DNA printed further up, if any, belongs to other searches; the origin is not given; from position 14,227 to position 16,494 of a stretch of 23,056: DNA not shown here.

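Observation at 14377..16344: Bitopic transglutaminase-like surface protein encoded immediately upstream of metG and the adhesin/sortase pair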

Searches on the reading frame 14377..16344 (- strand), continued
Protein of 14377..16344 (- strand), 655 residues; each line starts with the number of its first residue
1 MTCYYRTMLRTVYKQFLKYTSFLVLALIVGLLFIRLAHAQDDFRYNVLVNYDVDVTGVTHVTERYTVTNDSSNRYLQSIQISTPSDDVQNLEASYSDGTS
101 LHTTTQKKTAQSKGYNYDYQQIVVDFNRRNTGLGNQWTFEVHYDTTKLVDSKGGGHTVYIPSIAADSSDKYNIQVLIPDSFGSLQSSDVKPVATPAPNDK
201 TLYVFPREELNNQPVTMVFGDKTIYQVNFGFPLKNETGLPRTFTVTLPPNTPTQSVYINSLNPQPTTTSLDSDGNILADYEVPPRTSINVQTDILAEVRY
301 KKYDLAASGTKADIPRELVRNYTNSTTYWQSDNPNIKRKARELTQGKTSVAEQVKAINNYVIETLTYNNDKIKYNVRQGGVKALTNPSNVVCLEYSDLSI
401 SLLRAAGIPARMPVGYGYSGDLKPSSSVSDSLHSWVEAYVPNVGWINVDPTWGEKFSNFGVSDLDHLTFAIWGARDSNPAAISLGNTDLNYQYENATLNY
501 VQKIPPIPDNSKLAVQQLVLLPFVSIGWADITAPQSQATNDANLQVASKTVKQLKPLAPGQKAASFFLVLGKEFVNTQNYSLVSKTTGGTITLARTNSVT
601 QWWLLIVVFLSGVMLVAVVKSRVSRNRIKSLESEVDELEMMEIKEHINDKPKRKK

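Call 20: search_solved_structures(query=A1, max_evalue=1, show_alignments=2)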
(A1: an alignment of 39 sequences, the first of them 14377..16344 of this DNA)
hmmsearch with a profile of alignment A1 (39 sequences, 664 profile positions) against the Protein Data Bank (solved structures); distinct sequences matched with E-value up to 1: 6.
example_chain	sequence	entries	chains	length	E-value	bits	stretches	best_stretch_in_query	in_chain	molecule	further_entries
6g49_A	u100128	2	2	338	1.1e-07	33.9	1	381-447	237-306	Protein-glutamine gamma-glutamyltransferase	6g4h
3isr_A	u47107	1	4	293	0.00021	23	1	323-414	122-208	Transglutaminase-like enzymes, putative cysteine protease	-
2qpw_A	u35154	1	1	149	0.029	15.9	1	413-450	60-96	PR domain zinc finger protein 2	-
2jv0_A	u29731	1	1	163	0.033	15.7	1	413-450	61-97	PR domain zinc finger protein 2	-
4nz1_A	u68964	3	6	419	0.19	13.2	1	127-162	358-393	Deacetylase DA1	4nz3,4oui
4ny2_A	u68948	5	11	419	0.19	13.2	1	127-162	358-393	Deacetylase DA1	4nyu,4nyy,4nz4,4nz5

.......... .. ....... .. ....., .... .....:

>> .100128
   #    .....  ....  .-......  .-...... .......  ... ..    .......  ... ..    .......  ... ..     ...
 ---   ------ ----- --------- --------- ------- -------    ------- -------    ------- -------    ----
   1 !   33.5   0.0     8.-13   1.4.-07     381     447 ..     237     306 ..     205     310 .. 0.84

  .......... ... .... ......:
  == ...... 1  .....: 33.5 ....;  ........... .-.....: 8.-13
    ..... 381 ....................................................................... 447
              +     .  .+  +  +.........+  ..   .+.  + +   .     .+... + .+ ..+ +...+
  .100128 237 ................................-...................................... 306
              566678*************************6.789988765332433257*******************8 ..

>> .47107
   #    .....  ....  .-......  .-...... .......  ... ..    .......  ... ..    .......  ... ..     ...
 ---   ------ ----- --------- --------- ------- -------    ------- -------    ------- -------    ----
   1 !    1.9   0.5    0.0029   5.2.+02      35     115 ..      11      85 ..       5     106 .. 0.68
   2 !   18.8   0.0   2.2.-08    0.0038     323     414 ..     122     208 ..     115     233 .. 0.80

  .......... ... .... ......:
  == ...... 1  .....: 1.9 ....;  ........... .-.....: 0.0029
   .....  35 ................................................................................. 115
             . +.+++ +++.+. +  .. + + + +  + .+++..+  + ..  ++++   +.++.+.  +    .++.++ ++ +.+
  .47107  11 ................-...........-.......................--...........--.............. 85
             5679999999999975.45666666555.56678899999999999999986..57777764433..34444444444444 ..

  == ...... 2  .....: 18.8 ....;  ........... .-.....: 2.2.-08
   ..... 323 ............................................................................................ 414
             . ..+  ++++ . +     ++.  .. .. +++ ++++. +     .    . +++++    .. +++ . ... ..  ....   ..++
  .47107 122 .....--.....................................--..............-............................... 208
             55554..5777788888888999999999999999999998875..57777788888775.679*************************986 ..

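Call 23: predict_structure(alignment_id=A1)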
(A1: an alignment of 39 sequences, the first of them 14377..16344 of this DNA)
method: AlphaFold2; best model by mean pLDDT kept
length: 655 residues; sequences in the alignment: 39
mean_pLDDT: 85.8   pTM: 0.77
mean pLDDT of the five models: 85.8, 85.0, 82.9, 82.8, 82.2
residues with pLDDT >= 90: 359; 70-90: 210; 50-70: 63; < 50: 23
segments of 3 or more residues with pLDDT < 50: 1-4, 427-429, 646-655
pLDDT, mean of each block of 10 residues (from residue 1): 54 81 88 59 87 94 93 88 90 95 91 70 92 91 92 85 72 92 84 91 86 81 90 94 95 91 95 94 96 92 93 96 94 98 97 97 85 74 91 91 98 77 48 86 92 69 86 87 87 80 86 95 93 90 90 92 93 90 83 93 90 91 77 60 49 37
secondary structure, 60 per line:
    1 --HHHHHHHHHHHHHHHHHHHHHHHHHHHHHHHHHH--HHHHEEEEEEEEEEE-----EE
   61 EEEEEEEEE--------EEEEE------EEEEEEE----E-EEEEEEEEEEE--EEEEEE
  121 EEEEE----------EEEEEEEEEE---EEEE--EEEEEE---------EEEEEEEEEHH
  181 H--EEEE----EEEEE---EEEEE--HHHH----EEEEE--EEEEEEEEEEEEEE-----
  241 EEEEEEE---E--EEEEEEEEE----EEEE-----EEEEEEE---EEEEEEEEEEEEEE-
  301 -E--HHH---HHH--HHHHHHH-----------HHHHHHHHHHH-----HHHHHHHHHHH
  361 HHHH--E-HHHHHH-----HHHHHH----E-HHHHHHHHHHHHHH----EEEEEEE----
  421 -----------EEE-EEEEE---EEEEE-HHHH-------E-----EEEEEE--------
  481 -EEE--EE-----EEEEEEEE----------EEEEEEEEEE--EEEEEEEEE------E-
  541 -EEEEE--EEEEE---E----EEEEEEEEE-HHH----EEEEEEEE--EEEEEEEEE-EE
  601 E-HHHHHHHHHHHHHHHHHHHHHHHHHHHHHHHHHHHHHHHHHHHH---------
elements in order: H3-36 H39-42 E43-53 E59-69 E78-82 E89-95 E102-112 E115-125 E136-145 E149-152 E155-160 E170-178 E184-187 E192-196 E200-204 H207-210 E215-219 E222-235 E241-247 E254-262 E267-270 E276-282 E286-299 H316-322 H334-344 H350-364 H369-374 H380-385 H392-405 E410-416 E432-434 E436-440 E444-448 H450-453 E467-472 E482-484 E494-501 E512-521 E524-532 E542-546 E549-553 E562-570 E579-586 E589-597 E599-601 H603-646

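Call 31: find_related_loci(query=A1, collection=genome_contigs, flank=7000)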
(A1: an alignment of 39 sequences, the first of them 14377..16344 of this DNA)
Query A1 (655 aa) in genome_contigs; peptide patterns used: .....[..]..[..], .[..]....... (x = any residue, [..] = any of these).
71 stretches matched a pattern; 62 encode a relative of the query (tblastn E <= 1e-3); 62 distinct loci.
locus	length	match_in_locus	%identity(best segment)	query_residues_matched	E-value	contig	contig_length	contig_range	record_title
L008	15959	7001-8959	68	3-655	0e+0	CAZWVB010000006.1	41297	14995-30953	MAG TPA_asm: uncultured Candidatus Saccharibacteria bacterium isolate binchicken_co118_27 genome assembly, contig: NODE_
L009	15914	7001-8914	49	1-633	0e+0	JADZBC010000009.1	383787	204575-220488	MAG: bacterium isolate SJ655 c_000001012947, whole genome shotgun sequence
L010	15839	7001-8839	49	24-627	0e+0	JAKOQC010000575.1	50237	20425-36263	MAG: bacterium isolate all_maxbin.105 k201_1994739, whole genome shotgun sequence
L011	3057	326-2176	49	25-632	0e+0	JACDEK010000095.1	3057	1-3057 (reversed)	MAG: Candidatus Saccharibacteria bacterium isolate MGR_bin358 SD2903_NODE_12878_length_3057_cov_0.927986, whole genome s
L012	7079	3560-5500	50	25-654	0e+0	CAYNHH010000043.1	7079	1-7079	MAG TPA_asm: uncultured Candidatus Saccharibacteria bacterium isolate SRP170004_co1_35 genome assembly, contig: NODE_172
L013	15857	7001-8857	48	15-628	0e+0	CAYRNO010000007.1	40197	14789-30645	MAG TPA_asm: uncultured Candidatus Saccharibacteria bacterium isolate SRP173033_co3_39 genome assembly, contig: NODE_974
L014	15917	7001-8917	47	3-634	0e+0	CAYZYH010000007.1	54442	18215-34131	MAG TPA_asm: uncultured Candidatus Saccharibacteria bacterium isolate SRP342105_co1_503 genome assembly, contig: NODE_74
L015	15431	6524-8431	50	32-654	0e+0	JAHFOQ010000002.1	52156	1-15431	MAG: bacterium isolate nzgw507 NODE_256_length_52157_cov_5.127316, whole genome shotgun sequence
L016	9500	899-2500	53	31-554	0e+0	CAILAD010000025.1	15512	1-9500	uncultured bacterium isolate Umea_bin-07027 genome assembly, contig: bin-07027:25/49, whole genome shotgun sequence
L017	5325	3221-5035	51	25-620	0e+0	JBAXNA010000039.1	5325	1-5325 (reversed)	MAG: Candidatus Saccharibacteria bacterium isolate ELA467 MAG467_39, whole genome shotgun sequence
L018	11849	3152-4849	51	13-571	0e+0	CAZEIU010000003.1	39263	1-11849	MAG TPA_asm: uncultured Candidatus Saccharibacteria bacterium isolate binchicken_co118_318 genome assembly, contig: NODE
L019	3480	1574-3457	47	7-628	0e+0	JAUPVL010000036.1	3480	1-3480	MAG: Patescibacteria group bacterium isolate erpe_2018_sw_30hr_WHONDRS-SW48-000095_B_bin.41 scaffold_628062, whole genom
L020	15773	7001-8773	50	23-608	0e+0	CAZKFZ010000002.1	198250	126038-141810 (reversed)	MAG TPA_asm: uncultured Candidatus Saccharibacteria bacterium isolate SRP342105_co3_110 genome assembly, contig: NODE_17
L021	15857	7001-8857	48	18-628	0e+0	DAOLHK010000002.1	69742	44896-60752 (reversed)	MAG TPA_asm: Candidatus Saccharibacteria bacterium isolate AMR_MDS_0256 NODE_5_length_69742_cov_13.609870, whole genome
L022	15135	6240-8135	47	3-629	0e+0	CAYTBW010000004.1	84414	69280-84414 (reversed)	MAG TPA_asm: uncultured Candidatus Saccharibacteria bacterium isolate SRP285395_co2_395 genome assembly, contig: NODE_33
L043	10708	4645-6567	46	15-655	3e-176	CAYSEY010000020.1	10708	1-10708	MAG TPA_asm: uncultured Candidatus Saccharibacteria bacterium isolate SRP286056_co1_538 genome assembly, contig: NODE_79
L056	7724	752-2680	42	15-639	3e-164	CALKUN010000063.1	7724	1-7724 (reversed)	MAG TPA_asm: uncultured Candidatus Saccharibacteria bacterium isolate SRR6231156_bin.93_CONCOCT_v1.1_MAG genome assembly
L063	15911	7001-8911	46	1-630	0e+0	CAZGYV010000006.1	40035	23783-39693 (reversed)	MAG TPA_asm: uncultured Candidatus Saccharibacteria bacterium isolate SRP192515_co1_377 genome assembly, contig: NODE_78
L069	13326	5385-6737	25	5-479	1e-22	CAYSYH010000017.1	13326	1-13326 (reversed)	MAG TPA_asm: uncultured Candidatus Saccharibacteria bacterium isolate SRP163575_co1_356 genome assembly, contig: NODE_10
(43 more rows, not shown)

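Call 42: search_protein_families(library=pfam, alignment_id=A1, max_evalue=1)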
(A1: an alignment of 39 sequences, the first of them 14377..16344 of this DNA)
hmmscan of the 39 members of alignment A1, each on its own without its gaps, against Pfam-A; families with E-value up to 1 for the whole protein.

A. member 1, window:14377-16344:- (655 aa): 3 families
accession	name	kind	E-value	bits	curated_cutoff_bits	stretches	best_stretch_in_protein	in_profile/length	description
PF01841.26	Transglut_core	-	4.5e-21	75.6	23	1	339-450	3-108/108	Transglutaminase-like superfamily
PF13471.12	Transglut_core3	-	0.091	13.1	26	1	387-438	53-97/117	Transglutaminase-like superfamily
PF06305.16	LapA_dom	-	0.28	11.5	28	1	598-639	16-60/64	Lipopolysaccharide assembly protein A domain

B. families by the number of members that match (of 39 scanned): 64 families (the first 25 are shown)
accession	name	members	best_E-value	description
PF01841.26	Transglut_core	39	1.5e-22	Transglutaminase-like superfamily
PF13471.12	Transglut_core3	36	6.3e-05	Transglutaminase-like superfamily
PF09972.14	DUF2207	12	6.7e-05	Predicted membrane protein (DUF2207) N-terminal domain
PF18481.7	DUF5616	6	0.0033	Domain of unknown function (DUF5616)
PF25184.1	YxzE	5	0.011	YxzE-like putative bacteriocin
PF15102.11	TMEM154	4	0.014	TMEM154 protein family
PF13598.12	DUF4139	3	2.7e-06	Domain of unknown function (DUF4139)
PF15507.11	DUF4649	3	0.038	Domain of unknown function (DUF4649)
PF18692.7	DUF5640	3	0.1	Family of unknown function (DUF5640)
PF13273.12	DUF4064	2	0.0034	Protein of unknown function (DUF4064)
PF05434.16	Tmemb_9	2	0.0057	TMEM9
PF19119.5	DUF5803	2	0.0069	Family of unknown function (DUF5803)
PF14316.11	DUF4381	2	0.012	Domain of unknown function (DUF4381)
PF17359.7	DUF5385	2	0.012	Family of unknown function (DUF5385)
PF07331.16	TctB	2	0.014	Tripartite tricarboxylate transporter TctB family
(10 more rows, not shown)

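Call 52: search_protein_families(library=pfam, proteins=[L009:1157-6991:+, L056:80-703:+, L043:9416-10114:+, L043:6591-7322:+, L063:12125-13927:+, L063:10714-11865:-, L069:5385-6737:+], max_evalue=0.01)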
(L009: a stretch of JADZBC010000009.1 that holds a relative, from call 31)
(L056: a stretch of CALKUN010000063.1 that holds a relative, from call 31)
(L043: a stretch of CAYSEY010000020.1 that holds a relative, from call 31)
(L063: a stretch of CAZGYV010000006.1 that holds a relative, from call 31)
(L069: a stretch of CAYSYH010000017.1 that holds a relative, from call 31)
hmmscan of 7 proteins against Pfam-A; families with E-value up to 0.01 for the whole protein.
L009:1157-6991:+ (1944 aa): 1 family
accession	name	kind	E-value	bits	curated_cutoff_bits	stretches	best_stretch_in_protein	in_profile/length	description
PF14559.12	TPR_19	-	0.00022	21.9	25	0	316-348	31-63/68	Tetratricopeptide repeat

L056:80-703:+ (207 aa): 1 family
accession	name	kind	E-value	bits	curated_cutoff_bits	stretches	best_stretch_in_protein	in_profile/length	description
PF04203.18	Sortase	-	9.5e-18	64.6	26.6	1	76-204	1-123/125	Sortase domain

L043:9416-10114:+ (232 aa): 0 families

L043:6591-7322:+ (243 aa): 0 families

L063:12125-13927:+ (600 aa): 0 families

L063:10714-11865:- (383 aa): 2 families
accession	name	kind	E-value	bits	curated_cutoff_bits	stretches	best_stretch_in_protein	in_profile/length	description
PF02661.23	Fic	-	3.7e-21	76.2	24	1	125-230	1-93/93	Fic/DOC family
PF13784.11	Fic_N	-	1.4e-19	70.3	26.7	1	40-119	4-82/82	Fic/DOC family N-terminal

L069:5385-6737:+ (451 aa): 1 family
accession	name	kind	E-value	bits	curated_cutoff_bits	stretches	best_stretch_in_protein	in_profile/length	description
PF01841.26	Transglut_core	-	4.8e-13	49.8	23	1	318-420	10-108/108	Transglutaminase-like superfamily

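Call 91: search_protein_families(library=padloc, proteins=[window:14377-16344:-], max_evalue=0.01)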
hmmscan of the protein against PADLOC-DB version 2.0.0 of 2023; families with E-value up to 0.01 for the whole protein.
window:14377-16344:- (655 aa): 0 families

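Call 92: search_protein_families(library=phrogs, proteins=[window:14377-16344:-], max_evalue=0.01)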
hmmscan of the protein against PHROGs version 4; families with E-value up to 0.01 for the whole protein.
window:14377-16344:- (655 aa): 0 families
